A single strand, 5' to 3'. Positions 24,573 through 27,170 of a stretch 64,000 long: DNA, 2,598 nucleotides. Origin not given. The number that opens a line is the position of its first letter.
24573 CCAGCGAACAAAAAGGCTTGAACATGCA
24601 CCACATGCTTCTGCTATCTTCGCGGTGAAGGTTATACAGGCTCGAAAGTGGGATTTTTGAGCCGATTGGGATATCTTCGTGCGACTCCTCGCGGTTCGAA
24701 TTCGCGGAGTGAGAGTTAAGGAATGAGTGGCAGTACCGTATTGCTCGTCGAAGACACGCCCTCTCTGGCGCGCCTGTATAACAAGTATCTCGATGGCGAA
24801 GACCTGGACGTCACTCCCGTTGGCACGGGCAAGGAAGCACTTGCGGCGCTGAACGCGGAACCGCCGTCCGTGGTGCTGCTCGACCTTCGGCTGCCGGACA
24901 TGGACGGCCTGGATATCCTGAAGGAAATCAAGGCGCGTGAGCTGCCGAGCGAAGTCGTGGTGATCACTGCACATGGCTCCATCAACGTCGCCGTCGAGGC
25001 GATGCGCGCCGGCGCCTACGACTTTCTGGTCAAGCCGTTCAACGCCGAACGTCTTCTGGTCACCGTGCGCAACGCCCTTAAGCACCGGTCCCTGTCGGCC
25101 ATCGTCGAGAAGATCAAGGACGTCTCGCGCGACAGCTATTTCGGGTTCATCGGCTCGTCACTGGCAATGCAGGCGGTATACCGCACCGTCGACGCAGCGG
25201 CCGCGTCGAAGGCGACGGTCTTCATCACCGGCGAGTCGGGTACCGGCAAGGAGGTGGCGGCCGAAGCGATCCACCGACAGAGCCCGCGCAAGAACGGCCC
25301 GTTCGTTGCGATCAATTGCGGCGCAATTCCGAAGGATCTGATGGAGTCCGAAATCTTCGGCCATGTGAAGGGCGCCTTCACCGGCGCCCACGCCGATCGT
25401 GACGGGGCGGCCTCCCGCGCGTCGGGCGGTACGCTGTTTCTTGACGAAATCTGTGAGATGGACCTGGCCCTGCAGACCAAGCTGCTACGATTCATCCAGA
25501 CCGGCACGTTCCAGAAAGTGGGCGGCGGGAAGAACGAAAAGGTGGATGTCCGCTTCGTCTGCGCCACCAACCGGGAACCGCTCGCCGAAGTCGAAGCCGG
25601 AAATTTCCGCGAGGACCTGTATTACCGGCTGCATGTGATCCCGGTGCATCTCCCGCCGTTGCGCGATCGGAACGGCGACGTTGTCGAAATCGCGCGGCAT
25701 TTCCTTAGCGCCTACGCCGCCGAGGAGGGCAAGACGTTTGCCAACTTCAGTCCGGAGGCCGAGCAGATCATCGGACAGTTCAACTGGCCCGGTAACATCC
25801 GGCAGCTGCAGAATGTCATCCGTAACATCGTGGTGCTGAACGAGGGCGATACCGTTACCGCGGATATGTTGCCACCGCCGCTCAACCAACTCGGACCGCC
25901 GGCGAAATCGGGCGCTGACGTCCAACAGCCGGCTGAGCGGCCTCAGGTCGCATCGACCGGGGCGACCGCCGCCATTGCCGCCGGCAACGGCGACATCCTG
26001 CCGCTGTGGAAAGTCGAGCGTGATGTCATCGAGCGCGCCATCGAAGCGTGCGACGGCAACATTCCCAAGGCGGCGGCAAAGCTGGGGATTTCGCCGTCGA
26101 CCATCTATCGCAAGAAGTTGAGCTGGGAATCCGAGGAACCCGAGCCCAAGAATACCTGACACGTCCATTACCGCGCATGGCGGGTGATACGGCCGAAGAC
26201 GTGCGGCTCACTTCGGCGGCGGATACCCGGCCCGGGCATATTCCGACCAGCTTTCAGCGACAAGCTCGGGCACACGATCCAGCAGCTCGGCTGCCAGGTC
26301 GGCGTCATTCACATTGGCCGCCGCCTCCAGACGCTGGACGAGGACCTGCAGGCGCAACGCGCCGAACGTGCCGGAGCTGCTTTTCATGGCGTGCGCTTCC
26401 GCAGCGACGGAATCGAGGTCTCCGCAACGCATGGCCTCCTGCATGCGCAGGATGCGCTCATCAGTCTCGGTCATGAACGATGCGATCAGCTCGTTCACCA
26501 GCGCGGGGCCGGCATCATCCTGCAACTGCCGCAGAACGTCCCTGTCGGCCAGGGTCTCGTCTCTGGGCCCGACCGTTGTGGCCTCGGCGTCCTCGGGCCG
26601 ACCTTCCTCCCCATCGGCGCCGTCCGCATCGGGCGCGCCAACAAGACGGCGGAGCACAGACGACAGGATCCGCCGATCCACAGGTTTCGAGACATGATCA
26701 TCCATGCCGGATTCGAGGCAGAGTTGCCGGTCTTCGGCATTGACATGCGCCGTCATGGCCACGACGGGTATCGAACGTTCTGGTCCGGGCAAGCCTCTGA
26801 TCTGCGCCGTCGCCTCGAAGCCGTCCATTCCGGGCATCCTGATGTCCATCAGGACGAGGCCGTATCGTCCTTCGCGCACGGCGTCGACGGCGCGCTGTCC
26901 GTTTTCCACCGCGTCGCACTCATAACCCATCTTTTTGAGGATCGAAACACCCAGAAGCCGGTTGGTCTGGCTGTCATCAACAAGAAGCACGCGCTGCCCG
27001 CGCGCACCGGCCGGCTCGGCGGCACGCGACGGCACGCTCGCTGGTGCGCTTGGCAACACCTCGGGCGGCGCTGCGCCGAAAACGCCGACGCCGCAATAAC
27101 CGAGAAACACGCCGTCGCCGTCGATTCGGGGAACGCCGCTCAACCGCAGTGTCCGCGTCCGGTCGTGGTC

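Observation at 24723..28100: Kinase-less PAS-PAS-REC-HPt membrane protein convergent with a LuxO-like sigma-54 activator: candidate split four-step phosphorelay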

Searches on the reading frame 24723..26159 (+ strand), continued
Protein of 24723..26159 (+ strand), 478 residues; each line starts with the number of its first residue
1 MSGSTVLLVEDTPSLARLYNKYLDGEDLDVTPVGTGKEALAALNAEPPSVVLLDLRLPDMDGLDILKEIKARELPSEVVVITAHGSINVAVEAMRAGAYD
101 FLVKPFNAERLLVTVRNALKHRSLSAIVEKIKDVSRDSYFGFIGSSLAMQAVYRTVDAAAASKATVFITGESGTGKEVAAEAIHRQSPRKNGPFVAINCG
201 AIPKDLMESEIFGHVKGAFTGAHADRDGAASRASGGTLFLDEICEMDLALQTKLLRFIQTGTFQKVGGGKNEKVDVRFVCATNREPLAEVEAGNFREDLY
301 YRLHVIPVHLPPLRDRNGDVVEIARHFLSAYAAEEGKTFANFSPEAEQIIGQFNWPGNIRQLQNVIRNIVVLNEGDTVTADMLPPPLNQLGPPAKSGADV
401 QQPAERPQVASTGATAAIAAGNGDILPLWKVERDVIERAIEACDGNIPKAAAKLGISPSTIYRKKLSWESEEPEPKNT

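Call 34: search_solved_structures(query=L088:9416-9793:-, max_evalue=10, show_alignments=0)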
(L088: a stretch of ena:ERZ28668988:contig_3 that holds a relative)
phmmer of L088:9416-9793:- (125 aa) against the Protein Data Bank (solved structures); distinct sequences matched with E-value up to 10: 8.
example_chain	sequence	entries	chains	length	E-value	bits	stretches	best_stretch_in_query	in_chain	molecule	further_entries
1y6d_A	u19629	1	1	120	1.5e-08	38.4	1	5-111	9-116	Phosphorelay protein luxU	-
4pac_A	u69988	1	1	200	0.0023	21.8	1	13-90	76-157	Histidine-containing phosphotransfer protein 2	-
1a0b_A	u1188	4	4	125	0.011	19.6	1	7-81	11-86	AEROBIC RESPIRATION CONTROL SENSOR PROTEIN ARCB | ARCB | HPT DOMAIN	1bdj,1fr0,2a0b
6ff6_A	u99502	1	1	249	0.068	17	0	54-83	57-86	BRIC1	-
4g78_A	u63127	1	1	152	0.093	16.6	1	13-100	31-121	Histidine phosphotransfer protein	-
7c1i_A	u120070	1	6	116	0.21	15.4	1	29-111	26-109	Histidine kinase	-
3us6_A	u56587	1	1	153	0.26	15.1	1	13-94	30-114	Histidine-containing Phosphotransfer Protein type 1, MtHPt1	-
3myf_A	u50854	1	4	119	0.34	14.7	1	27-88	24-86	Sensor protein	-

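Call 38: search_protein_families(library=pfam, proteins=[L089:4102-6525:+, L089:13819-16431:-, L088:13269-16184:+, L088:12661-13029:+, L087:9955-10767:-, L088:9416-9793:-], max_evalue=0.001)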
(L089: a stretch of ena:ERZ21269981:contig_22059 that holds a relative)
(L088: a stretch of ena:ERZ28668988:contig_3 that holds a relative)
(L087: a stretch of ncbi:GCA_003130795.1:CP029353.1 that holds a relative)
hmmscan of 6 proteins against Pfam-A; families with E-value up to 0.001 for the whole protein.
L089:4102-6525:+ (807 aa): 10 families
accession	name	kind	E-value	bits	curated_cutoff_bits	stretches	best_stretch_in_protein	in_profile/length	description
PF00072.30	Response_reg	-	1.1e-46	157.9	30.2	2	20-132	1-111/111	Response regulator receiver domain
PF12860.13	PAS_7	-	4.5e-21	75.6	27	1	181-294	2-114/115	PAS fold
PF13426.13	PAS_9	-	1.2e-19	70.9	27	1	329-421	12-103/103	PAS domain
PF02518.31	HATPase_c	-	2e-18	67.3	26.4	1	546-666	2-109/111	Histidine kinase-, DNA gyrase B-, and HSP90-like ATPase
PF00989.32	PAS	-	5.4e-15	55.8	22.6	1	306-419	2-113/113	PAS fold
PF08448.16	PAS_4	-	1e-13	51.9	23.1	1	331-424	18-110/110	PAS fold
PF13188.13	PAS_8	-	8.3e-12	45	21.8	2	305-364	1-55/65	PAS domain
PF08447.18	PAS_3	-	1.3e-10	41.8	25.6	1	331-413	2-86/89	PAS fold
PF00512.31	HisKA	-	1.2e-07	32.1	26.9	1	439-502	3-64/66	His Kinase A (phospho-acceptor) domain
PF20161.5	VpsR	-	0.00031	20.9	23.7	0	16-131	9-120/121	VpsR domain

L089:13819-16431:- (870 aa): 9 families
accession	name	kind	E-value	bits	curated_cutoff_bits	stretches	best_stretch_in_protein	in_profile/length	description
PF05226.16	CHASE2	-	8.2e-37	127.6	26.3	1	17-279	3-235/257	CHASE2 domain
PF02518.31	HATPase_c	-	4.9e-19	69.2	26.4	1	744-854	2-109/111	Histidine kinase-, DNA gyrase B-, and HSP90-like ATPase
PF00512.31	HisKA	-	2.3e-18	66.4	26.9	1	628-697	1-66/66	His Kinase A (phospho-acceptor) domain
PF12860.13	PAS_7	-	2.4e-16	60.3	27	1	498-610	1-112/115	PAS fold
PF08448.16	PAS_4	-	6.8e-08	33.2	23.1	1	376-481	2-109/110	PAS fold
PF13188.13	PAS_8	-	2.5e-07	30.8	21.8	0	493-525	2-34/65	PAS domain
PF24820.1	Diguanyl_cycl_sensor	-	3.9e-07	30.4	28.1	1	374-441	1-76/109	Diguanylate cyclase-like sensor domain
PF00989.32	PAS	-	1.7e-06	28.4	22.6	1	372-419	4-51/113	PAS fold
PF13426.13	PAS_9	-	7.6e-06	26.6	27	1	380-478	2-102/103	PAS domain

L088:13269-16184:+ (971 aa): 5 families
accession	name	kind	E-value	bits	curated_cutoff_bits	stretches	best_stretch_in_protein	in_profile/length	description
PF00072.30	Response_reg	-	8.1e-44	148.8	30.2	2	713-821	1-110/111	Response regulator receiver domain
PF02518.31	HATPase_c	-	7.4e-26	91.2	26.4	1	570-682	2-109/111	Histidine kinase-, DNA gyrase B-, and HSP90-like ATPase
PF00512.31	HisKA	-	2.3e-19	69.6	26.9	1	456-523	2-66/66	His Kinase A (phospho-acceptor) domain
PF00672.30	HAMP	-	0.00043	21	25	0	367-411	9-52/53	HAMP domain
PF13589.12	HATPase_c_3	-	0.00088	19.7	25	0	609-655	34-82/137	Histidine kinase-, DNA gyrase B-, and HSP90-like ATPase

L088:12661-13029:+ (122 aa): 1 family
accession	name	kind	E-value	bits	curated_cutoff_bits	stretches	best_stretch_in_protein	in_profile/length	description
PF00072.30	Response_reg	-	2.8e-30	105.2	30.2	1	4-115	1-110/111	Response regulator receiver domain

L087:9955-10767:- (270 aa): 2 families
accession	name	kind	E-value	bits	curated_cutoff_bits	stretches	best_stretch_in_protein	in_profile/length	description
PF00072.30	Response_reg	-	2.4e-26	92.5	30.2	1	20-132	1-110/111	Response regulator receiver domain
PF01627.28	Hpt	-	2.9e-13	50.3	24.6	1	183-254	2-76/84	Hpt domain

L088:9416-9793:- (125 aa): 1 family
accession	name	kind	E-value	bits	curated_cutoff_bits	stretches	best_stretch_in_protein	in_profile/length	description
PF01627.28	Hpt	-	1.4e-13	51.3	24.6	1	27-101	1-76/84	Hpt domain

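Call 44: find_encoding_contigs(protein=P0222, flank=6000, max_places=1)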
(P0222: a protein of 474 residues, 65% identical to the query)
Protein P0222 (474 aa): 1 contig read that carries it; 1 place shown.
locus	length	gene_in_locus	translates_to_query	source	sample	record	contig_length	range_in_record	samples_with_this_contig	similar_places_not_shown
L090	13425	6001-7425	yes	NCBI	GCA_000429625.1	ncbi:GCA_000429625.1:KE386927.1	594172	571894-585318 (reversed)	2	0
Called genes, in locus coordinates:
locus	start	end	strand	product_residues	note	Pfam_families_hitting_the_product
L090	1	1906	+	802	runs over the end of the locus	PF01588:tRNA_bind, PF03483:B3_4, PF03484:B5, PF17759:tRNA_synthFbeta, PF03147:FDX-ACB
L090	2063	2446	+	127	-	PF00072:Response_reg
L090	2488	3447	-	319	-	PF00291:PALP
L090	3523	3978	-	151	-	PF02082:Rrf2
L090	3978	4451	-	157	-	PF00692:dUTPase, PF22769:DCD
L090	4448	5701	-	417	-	PF02441:Flavoprotein, PF04127:DFP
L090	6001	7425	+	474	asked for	PF00072:Response_reg, PF00158:Sigma54_activat, PF14532:Sigma54_activ_2, PF07728:AAA_5 (weak), PF25601:AAA_lid_14, PF02954:HTH_8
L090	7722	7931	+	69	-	PF00313:CSD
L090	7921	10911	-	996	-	PF12860:PAS_7, PF00989:PAS, PF08448:PAS_4 (weak), PF13426:PAS_9, PF00512:HisKA, PF02518:HATPase_c, PF00072:Response_reg, PF01627:Hpt, +1 more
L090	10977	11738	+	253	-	PF01887:SAM_HAT_N, PF20257:SAM_HAT_C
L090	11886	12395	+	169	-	PF01638:HxlR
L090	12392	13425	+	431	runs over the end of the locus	PF00109:ketoacyl-synt, PF00108:Thiolase_N (faint), PF02801:Ketoacyl-synt_C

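Call 45: find_encoding_contigs(protein=P0226, flank=6000, max_places=1)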
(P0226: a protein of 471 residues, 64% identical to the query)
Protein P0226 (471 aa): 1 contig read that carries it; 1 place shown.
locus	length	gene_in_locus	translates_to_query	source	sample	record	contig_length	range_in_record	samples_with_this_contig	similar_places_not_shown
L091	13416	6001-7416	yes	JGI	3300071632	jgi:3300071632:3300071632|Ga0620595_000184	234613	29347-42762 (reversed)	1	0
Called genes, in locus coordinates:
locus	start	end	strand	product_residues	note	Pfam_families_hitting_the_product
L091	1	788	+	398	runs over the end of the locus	PF03453:MoeA_N, PF00994:MoCF_biosynth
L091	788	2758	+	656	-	PF03453:MoeA_N, PF00994:MoCF_biosynth, PF03454:MoeA_C, PF12727:PBP_like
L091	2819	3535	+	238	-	-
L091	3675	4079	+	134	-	PF04940:BLUF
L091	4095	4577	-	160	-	PF00692:dUTPase, PF22769:DCD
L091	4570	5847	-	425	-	PF02441:Flavoprotein, PF04127:DFP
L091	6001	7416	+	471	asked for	PF00072:Response_reg, PF00158:Sigma54_activat, PF14532:Sigma54_activ_2, PF07728:AAA_5 (weak), PF25601:AAA_lid_14, PF02954:HTH_8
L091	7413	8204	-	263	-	PF00106:adh_short, PF08659:KR, PF13561:adh_short_C2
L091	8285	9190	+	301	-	PF03755:YicC-like_N, PF08340:YicC-like_C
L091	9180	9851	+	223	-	PF00625:Guanylate_kin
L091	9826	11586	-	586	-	PF08269:dCache_2, PF17200:sCache_2, PF17201:Cache_3-Cache_2, PF00672:HAMP, PF00989:PAS, PF08448:PAS_4, PF13426:PAS_9, PF00990:GGDEF, +2 more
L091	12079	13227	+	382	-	PF02749:QRPTase_N (weak)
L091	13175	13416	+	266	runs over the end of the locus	PF03372:Exo_endo_phos (weak)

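Call 46: find_encoding_contigs(protein=P0172, flank=6000, max_places=1)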
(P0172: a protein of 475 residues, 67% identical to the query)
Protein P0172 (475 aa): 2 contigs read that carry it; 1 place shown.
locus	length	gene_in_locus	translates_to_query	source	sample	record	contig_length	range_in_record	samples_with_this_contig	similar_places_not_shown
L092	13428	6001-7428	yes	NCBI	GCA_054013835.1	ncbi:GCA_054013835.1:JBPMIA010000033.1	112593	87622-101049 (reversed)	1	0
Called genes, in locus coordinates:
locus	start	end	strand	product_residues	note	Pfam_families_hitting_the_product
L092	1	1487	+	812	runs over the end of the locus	PF20437:LonC_helical, PF13654:AAA_32, PF20436:LonB_AAA-LID, PF05362:Lon_C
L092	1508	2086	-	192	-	PF03167:UDG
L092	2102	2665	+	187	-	PF01451:LMWPc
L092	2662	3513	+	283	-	PF03881:Fructosamin_kin, PF01636:APH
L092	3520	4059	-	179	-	PF02834:LigT_PEase, PF13563:2_5_RNA_ligase2, PF02834:LigT_PEase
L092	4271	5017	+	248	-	PF01027:Bax1-I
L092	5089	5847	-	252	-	PF00106:adh_short, PF08659:KR, PF13561:adh_short_C2, PF23441:SDR (weak)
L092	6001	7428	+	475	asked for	PF00072:Response_reg, PF01078:Mg_chelatase (faint), PF00158:Sigma54_activat, PF14532:Sigma54_activ_2, PF07728:AAA_5 (weak), PF25601:AAA_lid_14, PF02954:HTH_8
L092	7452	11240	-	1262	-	PF08448:PAS_4 (faint), PF12860:PAS_7, PF13188:PAS_8 (faint), PF12860:PAS_7, PF00512:HisKA, PF02518:HATPase_c, PF00072:Response_reg, PF01627:Hpt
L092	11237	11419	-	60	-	-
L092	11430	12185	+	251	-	PF01887:SAM_HAT_N, PF20257:SAM_HAT_C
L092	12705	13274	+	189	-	PF00072:Response_reg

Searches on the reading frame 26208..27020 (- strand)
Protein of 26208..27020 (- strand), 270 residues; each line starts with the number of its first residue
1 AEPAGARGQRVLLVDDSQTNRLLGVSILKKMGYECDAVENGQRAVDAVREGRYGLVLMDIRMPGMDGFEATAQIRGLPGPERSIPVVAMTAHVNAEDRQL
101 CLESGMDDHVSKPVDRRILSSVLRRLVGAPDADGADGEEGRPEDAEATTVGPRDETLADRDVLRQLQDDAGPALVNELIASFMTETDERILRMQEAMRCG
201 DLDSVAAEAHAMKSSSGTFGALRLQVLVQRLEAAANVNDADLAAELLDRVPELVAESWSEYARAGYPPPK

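Call 33: search_solved_structures(query=window:26208-27020:-, max_evalue=0.01, show_alignments=0)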
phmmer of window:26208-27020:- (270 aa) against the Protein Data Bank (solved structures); distinct sequences matched with E-value up to 0.01: 275 (the best 60 are shown).
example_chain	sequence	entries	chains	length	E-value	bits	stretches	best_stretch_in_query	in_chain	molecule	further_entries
7c1j_A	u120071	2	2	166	1.4e-25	93.5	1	6-143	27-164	Histidine kinase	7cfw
8phn_A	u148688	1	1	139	3e-25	92.5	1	6-119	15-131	histidine kinase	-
7qz2_A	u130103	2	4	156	2.3e-24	89.6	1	7-128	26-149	Histidine kinase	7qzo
6qrj_A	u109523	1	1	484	1.7e-21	80.2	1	4-125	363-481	Hybrid kinase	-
2ayz_A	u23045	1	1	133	3.5e-20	75.9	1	10-123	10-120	Sensor kinase protein rcsC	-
2ayx_A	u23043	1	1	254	1.5e-19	73.8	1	10-123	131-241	Sensor kinase protein rcsC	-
4euk_A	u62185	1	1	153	3.8e-19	72.5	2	9-102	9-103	Histidine kinase 5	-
7p8d_A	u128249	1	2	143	1.4e-18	70.7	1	7-122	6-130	Receiver domain of histidine kinase 4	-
7p8c_A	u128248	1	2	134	1.6e-18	70.4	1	7-119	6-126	Receiver domain of histidine kinase 4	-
9g85_A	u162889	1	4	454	1.9e-18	70.2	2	9-126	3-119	Response regulator PleD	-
2wb4_A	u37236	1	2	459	2e-18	70.1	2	9-126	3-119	DIGUANYLATE CYCLASE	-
9g86_A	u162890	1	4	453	2.1e-18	70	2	9-126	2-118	Response regulator PleD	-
1w25_A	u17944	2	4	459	2.3e-18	70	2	9-126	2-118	STALKED-CELL DIFFERENTIATION CONTROLLING PROTEIN | RESPONSE REGULATOR PLED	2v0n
9xzo_A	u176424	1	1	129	1.1e-15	61.1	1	10-129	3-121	De novo protein M1X0B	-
3nhz_A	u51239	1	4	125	2.3e-15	60.1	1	8-123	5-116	Two component system transcriptional regulator mtrA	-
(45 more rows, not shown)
